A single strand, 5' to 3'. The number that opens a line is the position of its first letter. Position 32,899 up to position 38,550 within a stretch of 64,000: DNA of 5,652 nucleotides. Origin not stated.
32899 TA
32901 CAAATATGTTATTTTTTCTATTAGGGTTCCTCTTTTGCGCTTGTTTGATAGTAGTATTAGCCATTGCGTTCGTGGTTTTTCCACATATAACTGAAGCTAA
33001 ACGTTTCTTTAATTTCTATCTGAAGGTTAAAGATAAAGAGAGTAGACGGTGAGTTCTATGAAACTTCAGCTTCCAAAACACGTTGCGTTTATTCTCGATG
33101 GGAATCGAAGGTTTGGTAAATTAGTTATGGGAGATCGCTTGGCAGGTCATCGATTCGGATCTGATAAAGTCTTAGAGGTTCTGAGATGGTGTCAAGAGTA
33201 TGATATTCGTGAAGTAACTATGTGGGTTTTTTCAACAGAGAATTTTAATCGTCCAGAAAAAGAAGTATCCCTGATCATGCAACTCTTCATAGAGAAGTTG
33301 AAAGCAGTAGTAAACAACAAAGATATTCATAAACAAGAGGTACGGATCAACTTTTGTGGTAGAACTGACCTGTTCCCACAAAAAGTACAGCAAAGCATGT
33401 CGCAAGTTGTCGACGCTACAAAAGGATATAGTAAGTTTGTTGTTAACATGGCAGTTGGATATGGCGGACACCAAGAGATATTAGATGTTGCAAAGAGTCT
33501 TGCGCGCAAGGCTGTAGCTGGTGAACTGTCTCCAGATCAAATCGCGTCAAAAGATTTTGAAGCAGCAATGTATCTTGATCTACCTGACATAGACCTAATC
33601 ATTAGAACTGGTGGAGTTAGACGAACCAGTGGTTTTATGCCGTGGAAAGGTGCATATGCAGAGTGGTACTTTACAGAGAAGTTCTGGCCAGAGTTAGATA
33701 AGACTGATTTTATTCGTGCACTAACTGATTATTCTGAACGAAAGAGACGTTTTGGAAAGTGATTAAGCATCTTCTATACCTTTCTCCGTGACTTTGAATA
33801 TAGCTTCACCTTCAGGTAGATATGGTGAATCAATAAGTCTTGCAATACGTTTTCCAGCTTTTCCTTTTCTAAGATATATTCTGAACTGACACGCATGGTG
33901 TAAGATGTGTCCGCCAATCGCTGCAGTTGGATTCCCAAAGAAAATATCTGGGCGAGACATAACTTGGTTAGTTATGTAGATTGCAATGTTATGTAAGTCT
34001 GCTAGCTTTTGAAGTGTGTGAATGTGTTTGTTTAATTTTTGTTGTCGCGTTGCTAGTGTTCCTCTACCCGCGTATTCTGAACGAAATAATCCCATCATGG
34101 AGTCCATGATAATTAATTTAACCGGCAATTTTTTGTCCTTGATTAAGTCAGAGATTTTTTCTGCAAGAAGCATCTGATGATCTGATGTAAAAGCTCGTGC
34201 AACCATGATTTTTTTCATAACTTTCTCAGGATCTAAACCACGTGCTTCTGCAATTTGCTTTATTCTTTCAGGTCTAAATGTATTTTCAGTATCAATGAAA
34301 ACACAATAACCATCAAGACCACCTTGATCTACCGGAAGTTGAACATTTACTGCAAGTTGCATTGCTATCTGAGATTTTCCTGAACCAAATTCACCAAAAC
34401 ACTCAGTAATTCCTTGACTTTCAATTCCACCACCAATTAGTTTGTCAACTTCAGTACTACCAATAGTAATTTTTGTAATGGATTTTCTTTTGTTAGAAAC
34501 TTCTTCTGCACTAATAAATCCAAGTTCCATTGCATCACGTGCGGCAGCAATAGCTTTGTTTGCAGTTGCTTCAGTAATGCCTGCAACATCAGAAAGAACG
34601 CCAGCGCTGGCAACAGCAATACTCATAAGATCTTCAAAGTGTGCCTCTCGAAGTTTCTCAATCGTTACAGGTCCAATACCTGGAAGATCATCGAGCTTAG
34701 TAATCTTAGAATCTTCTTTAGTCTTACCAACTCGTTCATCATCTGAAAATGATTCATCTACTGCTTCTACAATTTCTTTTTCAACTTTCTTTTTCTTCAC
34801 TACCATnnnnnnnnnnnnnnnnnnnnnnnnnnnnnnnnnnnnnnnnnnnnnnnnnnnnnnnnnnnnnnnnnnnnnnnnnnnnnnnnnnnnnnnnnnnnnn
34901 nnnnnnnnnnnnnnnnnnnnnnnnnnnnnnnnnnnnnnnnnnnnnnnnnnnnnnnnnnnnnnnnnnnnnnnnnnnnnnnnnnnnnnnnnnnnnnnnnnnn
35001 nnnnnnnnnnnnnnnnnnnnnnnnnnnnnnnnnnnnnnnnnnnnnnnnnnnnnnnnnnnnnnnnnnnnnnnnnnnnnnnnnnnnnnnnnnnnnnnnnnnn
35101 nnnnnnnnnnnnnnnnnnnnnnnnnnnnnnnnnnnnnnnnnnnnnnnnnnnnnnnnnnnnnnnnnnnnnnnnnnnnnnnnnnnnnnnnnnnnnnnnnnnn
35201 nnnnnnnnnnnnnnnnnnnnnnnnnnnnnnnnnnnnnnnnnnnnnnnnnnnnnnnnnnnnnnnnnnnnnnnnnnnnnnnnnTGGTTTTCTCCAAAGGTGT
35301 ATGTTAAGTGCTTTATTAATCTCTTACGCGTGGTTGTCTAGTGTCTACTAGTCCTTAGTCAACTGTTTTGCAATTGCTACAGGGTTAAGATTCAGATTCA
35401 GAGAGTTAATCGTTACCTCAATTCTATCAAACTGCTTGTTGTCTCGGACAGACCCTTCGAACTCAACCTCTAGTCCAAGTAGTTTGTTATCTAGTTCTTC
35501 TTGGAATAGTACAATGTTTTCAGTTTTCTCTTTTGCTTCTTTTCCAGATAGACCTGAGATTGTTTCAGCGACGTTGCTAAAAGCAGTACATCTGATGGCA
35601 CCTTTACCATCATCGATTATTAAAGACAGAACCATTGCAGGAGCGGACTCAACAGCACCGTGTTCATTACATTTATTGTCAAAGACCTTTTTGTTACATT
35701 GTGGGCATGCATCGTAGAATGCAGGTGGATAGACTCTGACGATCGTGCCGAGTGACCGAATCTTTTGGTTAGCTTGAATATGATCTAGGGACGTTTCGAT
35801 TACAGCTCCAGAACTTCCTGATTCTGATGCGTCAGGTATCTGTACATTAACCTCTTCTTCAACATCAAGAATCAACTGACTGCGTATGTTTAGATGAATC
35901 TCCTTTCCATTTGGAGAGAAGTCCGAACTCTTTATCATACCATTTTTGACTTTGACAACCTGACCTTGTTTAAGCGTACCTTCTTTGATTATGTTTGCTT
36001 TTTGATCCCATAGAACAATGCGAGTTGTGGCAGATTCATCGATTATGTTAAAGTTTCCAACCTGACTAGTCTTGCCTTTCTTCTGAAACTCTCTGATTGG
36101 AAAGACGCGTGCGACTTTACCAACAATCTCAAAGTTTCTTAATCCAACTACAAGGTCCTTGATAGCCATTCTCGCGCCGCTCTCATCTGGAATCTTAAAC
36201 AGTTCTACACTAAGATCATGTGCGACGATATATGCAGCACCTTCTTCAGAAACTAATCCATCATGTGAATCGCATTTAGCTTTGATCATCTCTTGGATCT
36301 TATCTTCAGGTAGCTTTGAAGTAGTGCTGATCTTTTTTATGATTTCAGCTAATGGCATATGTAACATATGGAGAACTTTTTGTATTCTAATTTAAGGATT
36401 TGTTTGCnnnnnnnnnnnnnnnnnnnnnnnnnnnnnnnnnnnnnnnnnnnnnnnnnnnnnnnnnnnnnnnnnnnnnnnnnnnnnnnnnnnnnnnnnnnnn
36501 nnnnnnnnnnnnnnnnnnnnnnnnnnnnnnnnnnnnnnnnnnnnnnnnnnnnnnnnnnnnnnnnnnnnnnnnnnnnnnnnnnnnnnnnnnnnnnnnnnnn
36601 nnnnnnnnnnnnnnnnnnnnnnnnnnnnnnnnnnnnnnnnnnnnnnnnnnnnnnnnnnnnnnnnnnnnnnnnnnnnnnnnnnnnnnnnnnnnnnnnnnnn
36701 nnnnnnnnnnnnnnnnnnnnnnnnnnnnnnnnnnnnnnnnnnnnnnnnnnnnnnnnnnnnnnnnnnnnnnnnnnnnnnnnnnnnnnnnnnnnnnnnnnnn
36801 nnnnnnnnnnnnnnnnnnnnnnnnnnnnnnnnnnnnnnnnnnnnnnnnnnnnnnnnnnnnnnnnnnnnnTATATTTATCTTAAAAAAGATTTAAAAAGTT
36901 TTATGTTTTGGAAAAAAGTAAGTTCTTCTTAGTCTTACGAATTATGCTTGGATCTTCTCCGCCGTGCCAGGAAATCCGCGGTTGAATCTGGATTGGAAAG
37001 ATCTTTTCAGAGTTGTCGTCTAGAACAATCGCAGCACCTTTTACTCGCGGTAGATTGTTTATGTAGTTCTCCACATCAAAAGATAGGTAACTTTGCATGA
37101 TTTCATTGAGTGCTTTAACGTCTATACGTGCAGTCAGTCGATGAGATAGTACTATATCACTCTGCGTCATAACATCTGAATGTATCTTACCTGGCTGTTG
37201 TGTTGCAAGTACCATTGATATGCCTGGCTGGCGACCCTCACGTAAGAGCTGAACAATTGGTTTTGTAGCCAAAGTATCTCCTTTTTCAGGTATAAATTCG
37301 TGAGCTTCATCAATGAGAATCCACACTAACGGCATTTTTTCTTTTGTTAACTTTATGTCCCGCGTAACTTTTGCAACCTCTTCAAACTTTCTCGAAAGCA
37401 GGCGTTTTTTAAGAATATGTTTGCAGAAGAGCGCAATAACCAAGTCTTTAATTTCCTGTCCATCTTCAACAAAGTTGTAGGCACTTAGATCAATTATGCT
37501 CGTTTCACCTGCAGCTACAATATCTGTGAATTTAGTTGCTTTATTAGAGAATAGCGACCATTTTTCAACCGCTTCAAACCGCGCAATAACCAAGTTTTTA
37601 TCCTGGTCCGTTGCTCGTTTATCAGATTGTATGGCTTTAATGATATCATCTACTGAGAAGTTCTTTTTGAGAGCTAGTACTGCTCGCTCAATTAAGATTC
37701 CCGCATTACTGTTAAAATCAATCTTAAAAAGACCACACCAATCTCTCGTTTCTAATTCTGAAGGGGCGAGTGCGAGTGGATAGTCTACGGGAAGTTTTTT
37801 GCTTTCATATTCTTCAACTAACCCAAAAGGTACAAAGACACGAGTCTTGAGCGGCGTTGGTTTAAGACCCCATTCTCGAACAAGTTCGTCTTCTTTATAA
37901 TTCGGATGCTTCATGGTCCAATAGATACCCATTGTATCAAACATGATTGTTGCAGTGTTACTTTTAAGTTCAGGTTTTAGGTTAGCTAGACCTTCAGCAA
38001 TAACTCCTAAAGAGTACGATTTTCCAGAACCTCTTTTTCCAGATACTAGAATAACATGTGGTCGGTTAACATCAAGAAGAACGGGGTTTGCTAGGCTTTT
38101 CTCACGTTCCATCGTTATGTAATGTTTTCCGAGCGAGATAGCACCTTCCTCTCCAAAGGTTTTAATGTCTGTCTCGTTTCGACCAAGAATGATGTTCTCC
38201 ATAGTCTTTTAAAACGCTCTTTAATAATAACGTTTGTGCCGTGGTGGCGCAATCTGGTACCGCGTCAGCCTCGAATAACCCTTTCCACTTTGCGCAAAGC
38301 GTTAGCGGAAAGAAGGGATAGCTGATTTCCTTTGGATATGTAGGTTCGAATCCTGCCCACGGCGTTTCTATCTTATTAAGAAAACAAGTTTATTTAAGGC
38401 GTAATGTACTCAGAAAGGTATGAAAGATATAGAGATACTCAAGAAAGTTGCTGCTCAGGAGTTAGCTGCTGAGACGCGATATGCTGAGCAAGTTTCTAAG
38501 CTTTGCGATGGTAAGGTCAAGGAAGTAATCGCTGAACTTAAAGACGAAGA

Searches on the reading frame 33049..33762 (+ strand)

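Call 60: search_protein_families(library=pfam, proteins=[window:33049-33762:+], max_evalue=0.00001)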
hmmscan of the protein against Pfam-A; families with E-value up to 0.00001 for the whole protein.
window:33049-33762:+ (237 aa): 1 family
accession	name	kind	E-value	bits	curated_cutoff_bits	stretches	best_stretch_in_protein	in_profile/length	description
PF01255.24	Prenyltransf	-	6.5e-69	232.3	27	1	15-236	1-219/219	Putative undecaprenyl diphosphate synthase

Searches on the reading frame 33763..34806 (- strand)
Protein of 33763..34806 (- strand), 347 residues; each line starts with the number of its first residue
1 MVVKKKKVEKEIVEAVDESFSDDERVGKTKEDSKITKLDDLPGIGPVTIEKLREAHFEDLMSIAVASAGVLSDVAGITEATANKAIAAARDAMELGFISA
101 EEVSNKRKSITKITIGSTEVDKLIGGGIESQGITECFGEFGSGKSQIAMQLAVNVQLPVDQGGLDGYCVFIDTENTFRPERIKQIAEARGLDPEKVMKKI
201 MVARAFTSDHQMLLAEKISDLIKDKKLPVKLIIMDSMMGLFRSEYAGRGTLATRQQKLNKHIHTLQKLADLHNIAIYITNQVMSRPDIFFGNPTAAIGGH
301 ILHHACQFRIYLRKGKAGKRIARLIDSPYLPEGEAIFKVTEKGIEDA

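Call 60: search_protein_families(library=pfam, proteins=[window:33763-34806:-], max_evalue=0.00001)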
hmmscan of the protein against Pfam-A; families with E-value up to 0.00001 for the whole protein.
window:33763-34806:- (347 aa): 4 families
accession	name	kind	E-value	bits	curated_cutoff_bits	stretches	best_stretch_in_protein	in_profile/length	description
PF08423.17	Rad51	-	2.1e-89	299.5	22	1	106-347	1-244/244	Rad51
PF00154.27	RecA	-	2.9e-12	47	27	1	104-318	24-224/262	recA bacterial DNA recombination protein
PF14520.12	HHH_5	-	2.2e-09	38.1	27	1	37-91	3-57/57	Helix-hairpin-helix domain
PF06745.19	ATPase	-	1.4e-07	31.6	26.6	1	116-325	4-200/231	KaiC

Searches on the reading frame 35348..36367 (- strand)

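Call 60: search_protein_families(library=pfam, proteins=[window:35348-36367:-], max_evalue=0.00001)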
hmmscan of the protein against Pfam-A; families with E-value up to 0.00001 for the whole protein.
window:35348-36367:- (339 aa): 2 families
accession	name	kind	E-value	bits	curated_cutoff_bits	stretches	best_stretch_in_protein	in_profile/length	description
PF01336.31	tRNA_anti-codon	-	8e-09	35.8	27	0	81-159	3-69/75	OB-fold nucleic acid binding domain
PF08646.16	Rep_fac-A_C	-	1.4e-08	35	28.5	1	216-322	16-131/146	Replication factor-A C terminal domain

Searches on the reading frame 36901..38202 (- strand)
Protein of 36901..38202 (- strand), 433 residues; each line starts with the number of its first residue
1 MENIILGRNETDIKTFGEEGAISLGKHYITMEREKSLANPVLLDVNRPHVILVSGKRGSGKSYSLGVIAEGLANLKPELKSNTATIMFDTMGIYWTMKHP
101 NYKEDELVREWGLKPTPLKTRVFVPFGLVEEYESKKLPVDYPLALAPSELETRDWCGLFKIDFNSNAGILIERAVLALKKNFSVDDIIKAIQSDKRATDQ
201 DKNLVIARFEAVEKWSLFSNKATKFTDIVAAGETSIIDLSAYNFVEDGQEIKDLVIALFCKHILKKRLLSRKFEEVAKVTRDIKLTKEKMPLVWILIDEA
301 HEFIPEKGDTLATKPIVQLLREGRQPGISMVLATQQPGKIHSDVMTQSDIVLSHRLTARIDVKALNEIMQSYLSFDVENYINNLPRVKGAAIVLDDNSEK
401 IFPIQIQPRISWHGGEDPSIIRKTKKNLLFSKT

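Call 61: search_protein_families(library=pfam, proteins=[window:36901-38202:-], max_evalue=0.00001)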
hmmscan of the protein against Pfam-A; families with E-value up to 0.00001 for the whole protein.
window:36901-38202:- (433 aa): 2 families
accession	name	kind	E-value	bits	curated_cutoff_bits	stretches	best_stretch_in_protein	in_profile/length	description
PF01935.23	DUF87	-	7.9e-12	46.2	23.2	1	39-262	12-219/220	Helicase HerA, central domain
PF05707.18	Zot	-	7.1e-06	26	20.3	0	295-363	85-154/197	Zonular occludens toxin (Zot)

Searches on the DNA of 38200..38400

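Call 45: search_rna_families(source=window, start=38200, end=38400, threshold=gathering, show_alignments=1)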
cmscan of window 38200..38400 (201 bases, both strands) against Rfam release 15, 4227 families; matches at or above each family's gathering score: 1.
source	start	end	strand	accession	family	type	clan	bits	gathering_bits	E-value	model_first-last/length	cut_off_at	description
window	38238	38364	+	RF00005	tRNA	Gene; tRNA;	CL00001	42.8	29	3.1e-08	1-71/71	no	tRNA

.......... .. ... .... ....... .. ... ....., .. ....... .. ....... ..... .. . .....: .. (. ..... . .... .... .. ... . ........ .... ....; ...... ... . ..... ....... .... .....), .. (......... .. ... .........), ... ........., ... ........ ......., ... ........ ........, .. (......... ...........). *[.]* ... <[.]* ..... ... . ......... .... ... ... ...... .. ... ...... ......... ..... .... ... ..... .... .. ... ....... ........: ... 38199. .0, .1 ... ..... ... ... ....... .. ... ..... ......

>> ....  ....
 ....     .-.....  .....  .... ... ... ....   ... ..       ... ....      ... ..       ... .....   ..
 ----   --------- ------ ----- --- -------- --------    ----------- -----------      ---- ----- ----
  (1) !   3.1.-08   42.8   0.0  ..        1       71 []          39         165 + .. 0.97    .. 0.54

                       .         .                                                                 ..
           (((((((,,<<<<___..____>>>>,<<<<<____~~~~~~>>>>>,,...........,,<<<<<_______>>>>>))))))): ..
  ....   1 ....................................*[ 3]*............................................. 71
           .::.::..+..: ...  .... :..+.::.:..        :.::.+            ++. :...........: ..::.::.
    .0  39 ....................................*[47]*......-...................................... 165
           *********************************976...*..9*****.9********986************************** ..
